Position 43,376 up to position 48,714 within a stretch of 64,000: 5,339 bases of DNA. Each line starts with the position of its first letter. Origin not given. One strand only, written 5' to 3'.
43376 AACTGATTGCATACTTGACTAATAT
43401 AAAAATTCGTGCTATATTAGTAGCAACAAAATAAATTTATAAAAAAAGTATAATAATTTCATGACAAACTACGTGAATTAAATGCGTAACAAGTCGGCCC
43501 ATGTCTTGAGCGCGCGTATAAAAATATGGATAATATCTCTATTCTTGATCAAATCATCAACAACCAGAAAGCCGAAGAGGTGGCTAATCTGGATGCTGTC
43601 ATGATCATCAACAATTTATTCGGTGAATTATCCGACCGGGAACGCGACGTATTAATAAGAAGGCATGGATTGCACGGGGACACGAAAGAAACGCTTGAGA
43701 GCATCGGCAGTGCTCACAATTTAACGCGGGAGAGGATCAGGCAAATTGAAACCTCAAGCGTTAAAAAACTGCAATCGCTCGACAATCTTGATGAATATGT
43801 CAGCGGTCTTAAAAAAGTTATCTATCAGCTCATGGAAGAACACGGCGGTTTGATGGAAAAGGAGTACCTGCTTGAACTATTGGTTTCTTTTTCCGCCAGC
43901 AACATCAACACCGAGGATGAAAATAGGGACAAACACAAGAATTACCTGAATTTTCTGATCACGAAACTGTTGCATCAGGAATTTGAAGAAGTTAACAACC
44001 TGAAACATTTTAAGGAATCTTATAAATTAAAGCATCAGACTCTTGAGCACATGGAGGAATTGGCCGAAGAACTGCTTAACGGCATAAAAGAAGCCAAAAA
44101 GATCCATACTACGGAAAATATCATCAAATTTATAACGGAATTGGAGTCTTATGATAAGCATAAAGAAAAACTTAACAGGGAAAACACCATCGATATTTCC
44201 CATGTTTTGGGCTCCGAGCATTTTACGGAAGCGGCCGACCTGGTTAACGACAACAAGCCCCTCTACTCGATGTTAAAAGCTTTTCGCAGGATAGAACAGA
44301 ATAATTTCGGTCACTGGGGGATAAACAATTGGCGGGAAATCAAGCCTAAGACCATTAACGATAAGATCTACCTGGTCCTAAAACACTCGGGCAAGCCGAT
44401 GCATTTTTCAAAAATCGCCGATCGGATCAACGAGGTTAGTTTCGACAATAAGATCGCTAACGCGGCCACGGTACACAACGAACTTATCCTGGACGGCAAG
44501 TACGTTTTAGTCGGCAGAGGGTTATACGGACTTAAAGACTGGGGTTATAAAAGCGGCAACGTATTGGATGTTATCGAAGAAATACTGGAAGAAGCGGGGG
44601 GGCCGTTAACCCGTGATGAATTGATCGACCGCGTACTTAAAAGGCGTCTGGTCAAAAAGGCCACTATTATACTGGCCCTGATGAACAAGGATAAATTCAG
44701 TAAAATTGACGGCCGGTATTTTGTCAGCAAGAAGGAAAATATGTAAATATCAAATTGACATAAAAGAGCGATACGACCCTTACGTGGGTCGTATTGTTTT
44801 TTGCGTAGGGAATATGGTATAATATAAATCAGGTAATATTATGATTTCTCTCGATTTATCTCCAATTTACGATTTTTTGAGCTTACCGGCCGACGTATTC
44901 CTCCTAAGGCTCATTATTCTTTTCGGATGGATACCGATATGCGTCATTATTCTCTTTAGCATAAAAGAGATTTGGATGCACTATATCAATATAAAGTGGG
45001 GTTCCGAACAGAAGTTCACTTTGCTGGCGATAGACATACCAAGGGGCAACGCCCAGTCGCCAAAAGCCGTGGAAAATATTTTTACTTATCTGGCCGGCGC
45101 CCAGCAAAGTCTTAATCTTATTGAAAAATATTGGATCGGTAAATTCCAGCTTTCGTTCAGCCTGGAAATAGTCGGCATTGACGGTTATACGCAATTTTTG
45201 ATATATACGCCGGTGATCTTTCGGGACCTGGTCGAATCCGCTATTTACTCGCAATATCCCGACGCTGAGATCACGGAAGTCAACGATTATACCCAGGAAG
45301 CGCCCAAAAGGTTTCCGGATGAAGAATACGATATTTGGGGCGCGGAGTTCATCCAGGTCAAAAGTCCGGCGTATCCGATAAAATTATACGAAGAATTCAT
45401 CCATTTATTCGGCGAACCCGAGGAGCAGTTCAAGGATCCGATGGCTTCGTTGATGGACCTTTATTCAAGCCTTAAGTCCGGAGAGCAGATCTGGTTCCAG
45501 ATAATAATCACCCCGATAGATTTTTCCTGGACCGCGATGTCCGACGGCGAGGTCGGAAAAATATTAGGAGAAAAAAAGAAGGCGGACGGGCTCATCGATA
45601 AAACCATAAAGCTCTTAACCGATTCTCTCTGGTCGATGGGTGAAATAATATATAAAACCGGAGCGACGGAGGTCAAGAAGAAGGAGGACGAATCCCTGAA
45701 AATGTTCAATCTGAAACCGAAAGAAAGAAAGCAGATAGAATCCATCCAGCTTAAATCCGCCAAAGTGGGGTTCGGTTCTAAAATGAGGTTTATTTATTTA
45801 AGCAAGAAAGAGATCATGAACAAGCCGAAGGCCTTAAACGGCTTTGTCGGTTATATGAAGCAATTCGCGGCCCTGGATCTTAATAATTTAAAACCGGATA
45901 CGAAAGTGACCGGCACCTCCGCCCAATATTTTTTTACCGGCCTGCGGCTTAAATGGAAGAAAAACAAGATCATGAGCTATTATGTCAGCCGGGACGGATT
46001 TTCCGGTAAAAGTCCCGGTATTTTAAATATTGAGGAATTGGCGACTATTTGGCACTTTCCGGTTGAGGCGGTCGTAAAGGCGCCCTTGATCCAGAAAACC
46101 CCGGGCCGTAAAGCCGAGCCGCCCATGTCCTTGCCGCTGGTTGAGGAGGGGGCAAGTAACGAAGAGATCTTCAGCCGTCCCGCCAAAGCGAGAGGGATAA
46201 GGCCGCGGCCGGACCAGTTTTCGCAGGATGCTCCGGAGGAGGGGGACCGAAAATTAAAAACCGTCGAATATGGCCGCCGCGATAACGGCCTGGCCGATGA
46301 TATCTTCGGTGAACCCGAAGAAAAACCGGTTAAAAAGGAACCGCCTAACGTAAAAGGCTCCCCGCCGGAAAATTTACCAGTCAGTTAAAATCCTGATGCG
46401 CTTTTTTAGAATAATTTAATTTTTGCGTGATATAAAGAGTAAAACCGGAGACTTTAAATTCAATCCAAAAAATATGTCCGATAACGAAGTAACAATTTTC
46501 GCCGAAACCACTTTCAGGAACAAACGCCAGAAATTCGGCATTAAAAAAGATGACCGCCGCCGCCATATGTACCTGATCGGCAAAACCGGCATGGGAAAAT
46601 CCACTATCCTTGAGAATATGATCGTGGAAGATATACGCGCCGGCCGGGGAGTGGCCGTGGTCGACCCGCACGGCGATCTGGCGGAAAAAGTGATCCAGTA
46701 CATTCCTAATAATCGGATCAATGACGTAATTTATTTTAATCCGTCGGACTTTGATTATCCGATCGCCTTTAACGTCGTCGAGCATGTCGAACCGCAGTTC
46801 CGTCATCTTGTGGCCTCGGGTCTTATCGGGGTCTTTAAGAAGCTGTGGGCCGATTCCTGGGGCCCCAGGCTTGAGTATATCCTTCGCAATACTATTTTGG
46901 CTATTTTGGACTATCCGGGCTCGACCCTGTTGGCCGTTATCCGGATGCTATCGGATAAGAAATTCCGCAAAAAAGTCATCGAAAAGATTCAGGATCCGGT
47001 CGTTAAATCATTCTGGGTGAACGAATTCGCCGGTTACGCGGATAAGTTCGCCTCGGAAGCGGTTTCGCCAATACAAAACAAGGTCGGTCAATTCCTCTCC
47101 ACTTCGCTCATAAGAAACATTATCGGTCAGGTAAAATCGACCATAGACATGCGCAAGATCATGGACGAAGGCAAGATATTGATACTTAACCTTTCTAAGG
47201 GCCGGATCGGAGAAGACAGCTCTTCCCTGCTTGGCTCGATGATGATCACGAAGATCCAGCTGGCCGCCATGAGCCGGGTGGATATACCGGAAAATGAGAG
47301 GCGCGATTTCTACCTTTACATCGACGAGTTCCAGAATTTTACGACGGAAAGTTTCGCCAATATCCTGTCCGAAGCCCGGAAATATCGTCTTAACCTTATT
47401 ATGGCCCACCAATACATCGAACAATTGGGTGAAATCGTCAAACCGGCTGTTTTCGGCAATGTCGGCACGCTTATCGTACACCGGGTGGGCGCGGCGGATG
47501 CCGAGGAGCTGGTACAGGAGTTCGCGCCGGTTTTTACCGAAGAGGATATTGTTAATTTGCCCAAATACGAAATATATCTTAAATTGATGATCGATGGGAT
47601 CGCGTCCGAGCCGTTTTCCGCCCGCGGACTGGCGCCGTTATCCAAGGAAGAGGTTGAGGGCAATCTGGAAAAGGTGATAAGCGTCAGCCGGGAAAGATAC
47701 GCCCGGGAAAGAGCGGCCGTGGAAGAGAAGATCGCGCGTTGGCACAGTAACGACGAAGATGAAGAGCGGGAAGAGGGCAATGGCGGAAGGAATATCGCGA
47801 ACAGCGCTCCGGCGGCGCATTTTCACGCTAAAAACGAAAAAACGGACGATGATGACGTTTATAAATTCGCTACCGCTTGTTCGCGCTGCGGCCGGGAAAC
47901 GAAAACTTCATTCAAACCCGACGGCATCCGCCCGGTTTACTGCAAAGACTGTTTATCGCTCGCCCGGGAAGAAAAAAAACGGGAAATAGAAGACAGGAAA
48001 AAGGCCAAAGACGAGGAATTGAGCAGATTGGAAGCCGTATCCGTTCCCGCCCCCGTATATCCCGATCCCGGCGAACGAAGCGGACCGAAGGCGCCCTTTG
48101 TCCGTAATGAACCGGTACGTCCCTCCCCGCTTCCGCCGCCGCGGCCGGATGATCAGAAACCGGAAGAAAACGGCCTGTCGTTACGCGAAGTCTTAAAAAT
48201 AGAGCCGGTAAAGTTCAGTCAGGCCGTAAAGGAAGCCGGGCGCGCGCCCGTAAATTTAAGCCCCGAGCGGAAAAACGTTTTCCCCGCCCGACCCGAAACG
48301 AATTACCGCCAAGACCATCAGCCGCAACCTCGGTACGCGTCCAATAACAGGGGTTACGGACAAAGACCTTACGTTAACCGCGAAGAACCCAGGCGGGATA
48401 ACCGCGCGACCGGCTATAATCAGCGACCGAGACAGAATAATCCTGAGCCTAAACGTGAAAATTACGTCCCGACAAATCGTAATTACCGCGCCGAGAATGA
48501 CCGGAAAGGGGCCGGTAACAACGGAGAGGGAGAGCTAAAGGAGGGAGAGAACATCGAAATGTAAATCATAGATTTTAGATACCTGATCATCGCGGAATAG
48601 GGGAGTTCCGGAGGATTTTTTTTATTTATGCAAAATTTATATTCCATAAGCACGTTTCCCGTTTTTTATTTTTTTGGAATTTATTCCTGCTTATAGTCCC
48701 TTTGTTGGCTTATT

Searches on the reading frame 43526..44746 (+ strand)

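Call 65: search_protein_families(library=pfam, proteins=[window:43526-44746:+])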
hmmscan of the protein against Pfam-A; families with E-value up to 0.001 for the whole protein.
window:43526-44746:+ (406 aa): 2 families
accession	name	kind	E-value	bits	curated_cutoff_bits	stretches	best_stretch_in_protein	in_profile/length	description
PF04545.22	Sigma70_r4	-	4.1e-11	42.7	24.1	1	33-83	3-49/50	Sigma-70, region 4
PF05066.19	HARE-HTH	-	5.4e-10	40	25.9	1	277-339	3-71/71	HB1, ASXL, restriction endonuclease HTH domain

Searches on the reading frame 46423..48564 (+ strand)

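Call 65: search_protein_families(library=pfam, proteins=[window:46423-48564:+])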
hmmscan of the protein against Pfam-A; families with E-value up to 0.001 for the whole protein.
window:46423-48564:+ (713 aa): 6 families
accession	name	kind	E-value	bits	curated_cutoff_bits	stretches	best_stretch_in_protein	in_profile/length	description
PF10412.15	TrwB_AAD_bind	-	1.2e-11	44.6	20.5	1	40-356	9-311/387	Type IV secretion-system coupling protein DNA-binding domain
PF23477.1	zf_Tbcl_2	-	5.9e-11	42.3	27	1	482-512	4-34/37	Probable treble clef zinc finger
PF01935.23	DUF87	-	5.2e-07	30.4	23.2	1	46-259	23-203/220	Helicase HerA, central domain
PF02534.20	T4SS-DNA_transf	-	3.2e-05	23.4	20.1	0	36-123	36-118/468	Type IV secretory system Conjugative DNA transfer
PF12696.13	TraG-D_C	-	6.1e-05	23.4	22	1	296-373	2-81/126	TraM recognition site of TraD and TraG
PF13401.12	AAA_22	-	0.0006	20.6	27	0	45-70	4-29/130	AAA domain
